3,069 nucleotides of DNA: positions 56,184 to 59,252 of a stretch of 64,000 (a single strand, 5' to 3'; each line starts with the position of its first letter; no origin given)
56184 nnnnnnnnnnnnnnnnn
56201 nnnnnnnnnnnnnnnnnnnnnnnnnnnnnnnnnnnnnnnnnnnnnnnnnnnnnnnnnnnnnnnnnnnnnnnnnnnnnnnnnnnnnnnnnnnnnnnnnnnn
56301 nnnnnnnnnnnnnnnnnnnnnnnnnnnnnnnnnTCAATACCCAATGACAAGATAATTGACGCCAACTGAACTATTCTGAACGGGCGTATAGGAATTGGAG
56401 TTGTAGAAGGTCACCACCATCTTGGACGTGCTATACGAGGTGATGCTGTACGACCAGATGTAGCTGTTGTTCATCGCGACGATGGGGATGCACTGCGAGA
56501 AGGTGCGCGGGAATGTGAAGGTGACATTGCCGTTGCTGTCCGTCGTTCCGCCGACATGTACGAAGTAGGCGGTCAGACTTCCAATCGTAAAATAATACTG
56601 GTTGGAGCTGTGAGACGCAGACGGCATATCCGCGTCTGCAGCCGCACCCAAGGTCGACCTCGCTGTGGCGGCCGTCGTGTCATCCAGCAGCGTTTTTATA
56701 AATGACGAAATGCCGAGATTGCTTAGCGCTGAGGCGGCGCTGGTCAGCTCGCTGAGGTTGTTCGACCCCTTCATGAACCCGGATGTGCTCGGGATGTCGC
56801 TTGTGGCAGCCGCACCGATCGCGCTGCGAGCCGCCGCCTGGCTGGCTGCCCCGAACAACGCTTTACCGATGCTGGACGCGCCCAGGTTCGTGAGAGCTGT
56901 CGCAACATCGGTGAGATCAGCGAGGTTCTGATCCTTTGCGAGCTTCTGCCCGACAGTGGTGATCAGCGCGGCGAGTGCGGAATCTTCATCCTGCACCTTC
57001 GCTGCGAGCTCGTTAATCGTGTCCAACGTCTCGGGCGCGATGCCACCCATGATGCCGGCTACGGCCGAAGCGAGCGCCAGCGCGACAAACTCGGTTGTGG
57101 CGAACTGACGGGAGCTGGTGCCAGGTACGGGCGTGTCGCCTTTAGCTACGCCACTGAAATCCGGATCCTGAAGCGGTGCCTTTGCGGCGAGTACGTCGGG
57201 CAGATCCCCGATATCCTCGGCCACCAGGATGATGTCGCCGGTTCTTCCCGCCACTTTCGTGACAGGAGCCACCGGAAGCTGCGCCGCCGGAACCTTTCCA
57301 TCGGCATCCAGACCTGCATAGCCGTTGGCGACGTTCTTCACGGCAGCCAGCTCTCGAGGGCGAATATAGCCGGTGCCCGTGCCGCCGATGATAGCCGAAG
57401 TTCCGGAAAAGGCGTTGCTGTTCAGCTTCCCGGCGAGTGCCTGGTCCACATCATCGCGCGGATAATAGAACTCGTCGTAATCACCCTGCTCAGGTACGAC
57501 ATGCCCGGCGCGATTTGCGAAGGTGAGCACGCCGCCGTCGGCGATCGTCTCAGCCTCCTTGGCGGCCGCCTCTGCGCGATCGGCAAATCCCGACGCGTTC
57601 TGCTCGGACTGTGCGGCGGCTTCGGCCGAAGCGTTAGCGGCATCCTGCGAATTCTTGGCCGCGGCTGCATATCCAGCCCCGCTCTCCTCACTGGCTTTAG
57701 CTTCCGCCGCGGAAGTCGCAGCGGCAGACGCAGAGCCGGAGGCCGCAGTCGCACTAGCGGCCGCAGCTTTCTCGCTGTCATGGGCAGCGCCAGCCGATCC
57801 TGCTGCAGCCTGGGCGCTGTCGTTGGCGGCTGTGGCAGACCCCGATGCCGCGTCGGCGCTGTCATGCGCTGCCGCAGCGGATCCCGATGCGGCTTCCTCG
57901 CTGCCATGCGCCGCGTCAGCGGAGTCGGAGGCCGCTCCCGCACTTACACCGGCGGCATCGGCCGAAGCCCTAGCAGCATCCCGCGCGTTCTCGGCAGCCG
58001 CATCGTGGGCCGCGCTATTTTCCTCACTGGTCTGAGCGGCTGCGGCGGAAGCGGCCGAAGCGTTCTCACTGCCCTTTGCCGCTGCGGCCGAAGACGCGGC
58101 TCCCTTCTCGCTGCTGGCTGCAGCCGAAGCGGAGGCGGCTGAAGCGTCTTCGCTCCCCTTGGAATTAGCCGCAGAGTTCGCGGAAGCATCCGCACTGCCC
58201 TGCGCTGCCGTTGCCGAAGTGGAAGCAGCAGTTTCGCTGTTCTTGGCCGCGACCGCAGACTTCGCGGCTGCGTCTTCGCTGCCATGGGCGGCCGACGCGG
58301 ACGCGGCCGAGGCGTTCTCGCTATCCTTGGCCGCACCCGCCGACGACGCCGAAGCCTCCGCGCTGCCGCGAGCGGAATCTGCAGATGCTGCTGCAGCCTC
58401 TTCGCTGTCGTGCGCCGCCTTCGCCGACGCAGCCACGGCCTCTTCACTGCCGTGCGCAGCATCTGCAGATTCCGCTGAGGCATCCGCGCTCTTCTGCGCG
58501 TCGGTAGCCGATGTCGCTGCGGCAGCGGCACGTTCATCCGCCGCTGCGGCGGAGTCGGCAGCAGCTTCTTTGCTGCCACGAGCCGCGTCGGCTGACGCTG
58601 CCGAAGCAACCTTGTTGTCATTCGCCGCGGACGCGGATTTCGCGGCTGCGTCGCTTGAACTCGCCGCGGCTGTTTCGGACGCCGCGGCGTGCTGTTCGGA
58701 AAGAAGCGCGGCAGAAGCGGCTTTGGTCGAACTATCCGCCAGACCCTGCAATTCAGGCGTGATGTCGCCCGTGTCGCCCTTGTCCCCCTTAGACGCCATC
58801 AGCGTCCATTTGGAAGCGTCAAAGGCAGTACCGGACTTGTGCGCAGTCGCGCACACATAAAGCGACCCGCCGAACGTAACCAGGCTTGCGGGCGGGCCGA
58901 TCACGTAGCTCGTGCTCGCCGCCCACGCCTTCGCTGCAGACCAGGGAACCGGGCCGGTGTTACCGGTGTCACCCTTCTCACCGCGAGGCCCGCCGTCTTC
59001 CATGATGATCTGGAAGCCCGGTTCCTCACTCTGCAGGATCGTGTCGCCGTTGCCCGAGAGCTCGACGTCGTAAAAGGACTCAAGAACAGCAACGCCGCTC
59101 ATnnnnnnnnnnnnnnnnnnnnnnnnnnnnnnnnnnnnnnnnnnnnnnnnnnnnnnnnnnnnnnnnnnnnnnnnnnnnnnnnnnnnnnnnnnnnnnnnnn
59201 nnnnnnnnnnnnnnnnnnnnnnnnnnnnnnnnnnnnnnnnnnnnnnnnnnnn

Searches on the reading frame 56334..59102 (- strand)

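Call 9: search_protein_families(library=phrogs, proteins=[window:56334-59102:-], max_evalue=0.00001)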
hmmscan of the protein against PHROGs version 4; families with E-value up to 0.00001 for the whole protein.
window:56334-59102:- (922 aa): 5 families
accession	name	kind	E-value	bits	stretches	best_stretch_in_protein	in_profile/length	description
phrog_3279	-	tail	2.5e-14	54.6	2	355-522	126-301/396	tail fiber protein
phrog_1419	-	tail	4e-12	46.1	2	201-335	112-246/793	tail protein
phrog_7032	-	tail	9.4e-11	41.5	1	636-784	245-380/866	tail fiber protein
phrog_5073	-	tail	2.1e-10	41.2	1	35-113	193-268/519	tail fiber protein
phrog_8713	-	tail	5.8e-06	26.6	1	639-730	392-474/509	tail fiber protein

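Call 10: search_protein_families(library=pfam, proteins=[window:56334-59102:-], max_evalue=0.00001)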
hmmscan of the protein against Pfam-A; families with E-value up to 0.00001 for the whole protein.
window:56334-59102:- (922 aa): 0 families
